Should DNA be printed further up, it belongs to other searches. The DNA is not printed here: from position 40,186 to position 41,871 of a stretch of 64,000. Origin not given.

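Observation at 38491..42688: Co-directional operon around a divergent E1/ThiF-like protein with no recognisable E2, JAMM or Gly-Gly partner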

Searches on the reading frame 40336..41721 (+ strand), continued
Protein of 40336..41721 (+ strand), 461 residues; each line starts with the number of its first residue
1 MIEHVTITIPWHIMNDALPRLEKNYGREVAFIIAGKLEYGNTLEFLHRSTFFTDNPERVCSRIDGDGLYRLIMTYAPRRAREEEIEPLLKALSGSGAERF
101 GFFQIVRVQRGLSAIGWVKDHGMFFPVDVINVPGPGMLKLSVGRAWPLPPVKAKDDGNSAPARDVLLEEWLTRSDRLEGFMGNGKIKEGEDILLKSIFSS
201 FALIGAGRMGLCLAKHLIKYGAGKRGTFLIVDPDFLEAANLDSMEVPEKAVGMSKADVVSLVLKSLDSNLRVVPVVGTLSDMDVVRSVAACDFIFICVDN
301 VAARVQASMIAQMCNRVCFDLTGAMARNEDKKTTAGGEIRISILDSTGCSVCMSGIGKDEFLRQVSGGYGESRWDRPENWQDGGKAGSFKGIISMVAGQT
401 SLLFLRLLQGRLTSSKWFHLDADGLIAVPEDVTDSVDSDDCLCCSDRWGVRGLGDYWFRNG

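Call 44: search_protein_representatives(alignment_id=A1)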
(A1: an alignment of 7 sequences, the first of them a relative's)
Query: 7 sequences, 460 profile positions. Proteins with E-value up to 0.001 (for the whole library): 11851; up to 1e-10: 1441; up to 1e-30: 76. The best 150 are listed.
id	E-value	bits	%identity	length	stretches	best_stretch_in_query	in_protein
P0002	3.6e-227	770.5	-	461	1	1-459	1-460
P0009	5.8e-169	578.6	-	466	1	1-458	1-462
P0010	1.6e-149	514.5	-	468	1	1-459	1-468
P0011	2.2e-138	477.8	-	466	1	4-458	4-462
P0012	6.3e-127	440.0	-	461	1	3-457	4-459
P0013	6.1e-126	436.7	-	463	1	1-455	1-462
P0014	5.6e-125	433.6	-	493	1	1-459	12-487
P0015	1.3e-116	406.0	-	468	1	1-456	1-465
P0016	1.1e-115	402.9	-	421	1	1-403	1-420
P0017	8.3e-115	400.0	-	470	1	4-454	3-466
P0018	3.6e-114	397.9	-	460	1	1-455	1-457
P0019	1.4e-106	372.9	-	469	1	1-454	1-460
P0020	4.4e-106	371.3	-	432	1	84-455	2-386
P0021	3.7e-105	368.2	-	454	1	13-457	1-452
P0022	9.1e-105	366.9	-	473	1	12-455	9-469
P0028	9.6e-82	291.0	-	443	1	129-452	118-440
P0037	5.1e-58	212.8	-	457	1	130-451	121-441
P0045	1.0e-37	145.9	-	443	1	115-454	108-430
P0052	4.6e-34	133.8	-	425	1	98-447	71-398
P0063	4.3e-32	127.3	-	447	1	6-453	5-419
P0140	6.1e-28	113.7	-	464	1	5-453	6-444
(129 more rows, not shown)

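Call 46: fold_search(model_id=the predicted structure, library=pdb)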
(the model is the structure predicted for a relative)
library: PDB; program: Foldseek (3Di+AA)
matches with E <= 10: 1558; with E <= 0.001: 238
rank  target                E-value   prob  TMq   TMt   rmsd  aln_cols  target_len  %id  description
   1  9ea5_B                5.3e-20  1.00  0.61  0.64   6.1       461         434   14  Structure of Citrobacter BubCD D104A mutant (released 2025-09-24)
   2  9eav_A                6.7e-20  1.00  0.61  0.62   7.2       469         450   14  Structure of Citrobacter BubCD(D104A/Y370F)-BubB-BubA(155-229) (released 2025-09-24)
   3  9eav_B                8.0e-20  1.00  0.60  0.62   7.3       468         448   14  Structure of Citrobacter BubCD(D104A/Y370F)-BubB-BubA(155-229) (released 2025-09-24)
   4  9ea5_A                1.1e-19  1.00  0.60  0.63   6.6       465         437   14  Structure of Citrobacter BubCD D104A mutant (released 2025-09-24)
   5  9eae_A                1.2e-19  1.00  0.59  0.60   7.6       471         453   15  Structure of Citrobacter BubCD(D104A)-BubB (released 2025-09-24)
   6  9ea4                  1.3e-19  1.00  0.61  0.63   5.9       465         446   14  Structure of Citrobacter BubCD (released 2025-09-24)
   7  9eae_B                3.5e-19  1.00  0.60  0.61   7.1       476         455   14  Structure of Citrobacter BubCD(D104A)-BubB (released 2025-09-24)
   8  9ea8_A                5.5e-19  1.00  0.61  0.62   7.4       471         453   14  Citrobacter BubCD(D104A)-BubA(155-229) complex (released 2025-09-24)
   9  7to3_A                5.1e-12  1.00  0.34  0.28  17.8       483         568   12  Structure of Enterobacter cloacae Cap2-CdnD02 2:2 complex (released 2023-01-11)
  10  1zud_1                1.9e-11  1.00  0.40  0.74   4.8       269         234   18  Structure of ThiS-ThiF protein complex (released 2006-01-31)
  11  1zfn_A                2.5e-11  1.00  0.38  0.70   5.7       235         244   18  Structural Analysis of Escherichia coli ThiF (released 2005-06-14)
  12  4gsl_A                3.3e-11  1.00  0.37  0.29  27.2       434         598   14  Crystal structure of an Atg7-Atg3 crosslinked complex (released 2012-11-14)
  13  4gsk_A                3.9e-11  1.00  0.37  0.31  29.0       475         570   14  Crystal structure of an Atg7-Atg10 crosslinked complex (released 2012-11-14)
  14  4gsk_B                4.4e-11  1.00  0.37  0.30  29.9       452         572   13  Crystal structure of an Atg7-Atg10 crosslinked complex (released 2012-11-14)
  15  1zkm_D                5.2e-11  1.00  0.40  0.74   5.4       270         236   18  Structural Analysis of Escherichia Coli ThiF (released 2005-06-14)
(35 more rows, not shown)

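Call 52: find_related_loci(query=A1, collection=genome_contigs, flank=10000)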
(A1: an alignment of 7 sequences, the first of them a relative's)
Query A1 (461 aa) in genome_contigs; peptide patterns used: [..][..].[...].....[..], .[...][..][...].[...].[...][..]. (x = any residue, [..] = any of these).
64 stretches matched a pattern; 1 encode a relative of the query (tblastn E <= 1e-3); 1 distinct loci.
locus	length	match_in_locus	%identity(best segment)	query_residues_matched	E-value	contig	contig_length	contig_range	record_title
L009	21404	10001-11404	31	1-461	1e-60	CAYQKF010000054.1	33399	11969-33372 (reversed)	MAG TPA_asm: uncultured Pirellulales bacterium isolate SRP068000_co2_145 genome assembly, contig: NODE_623_length_33399_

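Call 54: search_protein_families(library=pfam, max_evalue=0.01, proteins=[L009:13551-15656:+, L009:15863-18049:+, L009:19068-20150:+, L009:7995-8984:+, L009:5839-7032:-, L009:12043-12759:+, L009:12699-13235:+, L009:3310-4110:+, L009:20155-20625:+, L009:20639-21364:-])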
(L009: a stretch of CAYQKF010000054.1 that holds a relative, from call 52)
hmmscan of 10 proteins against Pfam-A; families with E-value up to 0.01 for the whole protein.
L009:13551-15656:+ (701 aa): 0 families

L009:15863-18049:+ (728 aa): 3 families
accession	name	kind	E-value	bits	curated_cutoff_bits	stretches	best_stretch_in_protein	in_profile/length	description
PF02867.20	Ribonuc_red_lgC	-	7.5e-138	460.8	23.9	1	92-557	1-523/523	Ribonucleotide reductase, barrel domain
PF00317.26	Ribonuc_red_lgN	-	6.6e-25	87.4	28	1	11-89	2-77/77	Ribonucleotide reductase, all-alpha domain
PF12637.14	TSCPD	-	3e-21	76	22.8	1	591-687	5-88/88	TSCPD domain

L009:19068-20150:+ (360 aa): 0 families

L009:7995-8984:+ (329 aa): 5 families
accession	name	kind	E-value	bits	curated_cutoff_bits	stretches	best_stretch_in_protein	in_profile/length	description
PF01381.28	HTH_3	-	3.7e-10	40.1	23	1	57-111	1-55/55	Helix-turn-helix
PF13560.12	HTH_31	-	9.2e-08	32.7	27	1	58-111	7-61/64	Helix-turn-helix domain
PF12844.13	HTH_19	-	4.1e-05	23.8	30.2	1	61-111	8-58/64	Helix-turn-helix domain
PF13744.12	HTH_37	-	0.0043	17.3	27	1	53-86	19-52/80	Helix-turn-helix domain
PF04814.19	HNF-1_N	-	0.0065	17.4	29.7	0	51-90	120-159/175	Hepatocyte nuclear factor 1 (HNF-1), N terminus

L009:5839-7032:- (397 aa): 0 families

L009:12043-12759:+ (238 aa): 4 families
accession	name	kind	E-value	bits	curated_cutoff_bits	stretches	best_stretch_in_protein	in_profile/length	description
PF00684.25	DnaJ_CXXCXGXG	-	0.0003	21.4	32.7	1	19-54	15-53/65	DnaJ central domain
PF23733.2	GRXCR1-2_C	-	0.0012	19.2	26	1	23-57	12-44/47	GRXCR1/2, C-terminal domain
PF15777.11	Anti-TRAP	-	0.0021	18.4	32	1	22-53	12-41/59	Tryptophan RNA-binding attenuator protein inhibitory protein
PF14354.12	Lar_restr_allev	-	0.0072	17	28.6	1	22-52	5-35/58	Restriction alleviation protein Lar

L009:12699-13235:+ (178 aa): 1 family
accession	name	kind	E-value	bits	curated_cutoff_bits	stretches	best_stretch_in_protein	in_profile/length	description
PF05458.17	Siva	-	0.0022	18.2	26.2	1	92-150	97-152/173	Cd27 binding protein (Siva)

L009:3310-4110:+ (266 aa): 0 families

L009:20155-20625:+ (156 aa): 1 family
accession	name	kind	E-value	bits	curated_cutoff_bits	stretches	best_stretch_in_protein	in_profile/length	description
PF04463.17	2-thiour_desulf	-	2.3e-22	80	34.7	1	26-140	1-109/141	2-thiouracil desulfurase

L009:20639-21364:- (241 aa): 1 family
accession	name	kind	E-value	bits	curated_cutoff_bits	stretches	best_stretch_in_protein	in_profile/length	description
PF20903.3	SPL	-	6.5e-22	78.3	27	1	2-146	111-256/338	Spore photoproduct lyase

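Call 61: search_protein_families(library=phrogs, max_evalue=0.01, proteins=[window:40336-41721:+, L004:2384-2932:+, L001:12004-12507:+, L001:12509-12757:+, L001:12759-14816:+, L001:14872-15522:+, L001:15560-16282:+])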
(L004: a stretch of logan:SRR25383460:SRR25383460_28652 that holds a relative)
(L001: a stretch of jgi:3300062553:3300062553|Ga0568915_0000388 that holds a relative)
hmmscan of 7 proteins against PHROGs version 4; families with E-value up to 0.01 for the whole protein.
window:40336-41721:+ (461 aa): 0 families

L004:2384-2932:+ (182 aa): 1 family
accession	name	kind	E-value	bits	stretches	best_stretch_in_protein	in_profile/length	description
phrog_8120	-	unknown function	0.0023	19.2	1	59-127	6-77/82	-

L001:12004-12507:+ (167 aa): 0 families

L001:12509-12757:+ (82 aa): 0 families

L001:12759-14816:+ (685 aa): 2 families
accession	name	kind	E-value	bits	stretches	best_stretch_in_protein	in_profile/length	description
phrog_7035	-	unknown function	1.9e-14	54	1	305-431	490-617/969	-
phrog_2666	-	head and packaging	5.1e-11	42.9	2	338-407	448-517/555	terminase large subunit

L001:14872-15522:+ (216 aa): 0 families

L001:15560-16282:+ (240 aa): 0 families

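Call 62: search_solved_structures(query=L001:12759-14816:+, max_evalue=1)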
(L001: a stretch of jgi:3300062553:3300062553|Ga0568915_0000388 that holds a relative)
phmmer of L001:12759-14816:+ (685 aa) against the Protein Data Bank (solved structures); distinct sequences matched with E-value up to 1: 18.
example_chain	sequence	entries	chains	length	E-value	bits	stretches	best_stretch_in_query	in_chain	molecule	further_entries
8yho_A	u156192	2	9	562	1.9e-07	33.2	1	236-421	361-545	DUF87 domain-containing protein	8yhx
4d2i_A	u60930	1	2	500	1.9e-07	33.2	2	306-416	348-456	HERA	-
9x1l_A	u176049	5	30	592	1.2e-05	27.3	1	308-421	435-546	DNA helicase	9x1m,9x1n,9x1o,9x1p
8j4u_M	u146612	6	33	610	3.8e-05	25.6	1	297-420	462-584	Nucleoside triphosphate hydrolase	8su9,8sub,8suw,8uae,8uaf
9c1m_M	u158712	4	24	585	0.00013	23.9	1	310-431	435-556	ATP-binding protein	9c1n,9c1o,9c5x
8wiv_A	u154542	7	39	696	0.0033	19.2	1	310-387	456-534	Helicase HerA central domain-containing protein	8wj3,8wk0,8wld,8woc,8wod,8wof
8ziq_M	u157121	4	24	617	0.006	18.3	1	298-377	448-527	HerA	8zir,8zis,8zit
4mnu_A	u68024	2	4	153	0.03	16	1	471-542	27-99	SlyA-like transcription regulator | MarR family transcriptional regulator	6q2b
11kk_A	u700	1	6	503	0.043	15.5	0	292-374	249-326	HerA like helicase YjgR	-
8xau_A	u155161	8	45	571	0.044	15.5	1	308-380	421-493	ATP-binding protein | HerA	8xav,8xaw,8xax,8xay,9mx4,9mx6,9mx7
1lj9_A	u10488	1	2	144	0.16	13.6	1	469-528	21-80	transcriptional regulator SlyA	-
7zd5_C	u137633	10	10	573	0.28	12.8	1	94-118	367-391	ATP-binding/permease protein CydC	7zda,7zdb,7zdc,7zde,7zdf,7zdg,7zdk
7zdr_C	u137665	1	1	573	0.28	12.8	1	94-118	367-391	ATP-binding/permease protein CydC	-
7zds_C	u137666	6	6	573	0.28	12.8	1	94-118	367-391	ATP-binding/permease protein CydC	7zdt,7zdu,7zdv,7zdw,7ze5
9tby_C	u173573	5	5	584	0.29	12.8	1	94-118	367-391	Glutathione/L-cysteine transport system ATP-binding/permease protein CydC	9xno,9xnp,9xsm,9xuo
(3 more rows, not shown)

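Call 63: find_related_loci(query=A1, collection=metagenome_contigs, flank=10000)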
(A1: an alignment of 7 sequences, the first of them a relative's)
Query A1 (461 aa) in metagenome_contigs; peptide patterns used: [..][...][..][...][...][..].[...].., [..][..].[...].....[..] (x = any residue, [..] = any of these).
219 stretches matched a pattern; 5 encode a relative of the query (tblastn E <= 1e-3); 5 distinct loci.
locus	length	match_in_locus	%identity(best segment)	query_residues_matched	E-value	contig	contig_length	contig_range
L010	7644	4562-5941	73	1-461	0e+0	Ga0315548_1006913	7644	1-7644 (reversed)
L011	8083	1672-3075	31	1-461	7e-62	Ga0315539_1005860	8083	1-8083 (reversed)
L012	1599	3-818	32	191-461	2e-38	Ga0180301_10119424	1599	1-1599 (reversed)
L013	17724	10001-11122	28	44-444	6e-26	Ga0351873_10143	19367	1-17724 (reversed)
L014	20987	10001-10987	27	79-444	5e-23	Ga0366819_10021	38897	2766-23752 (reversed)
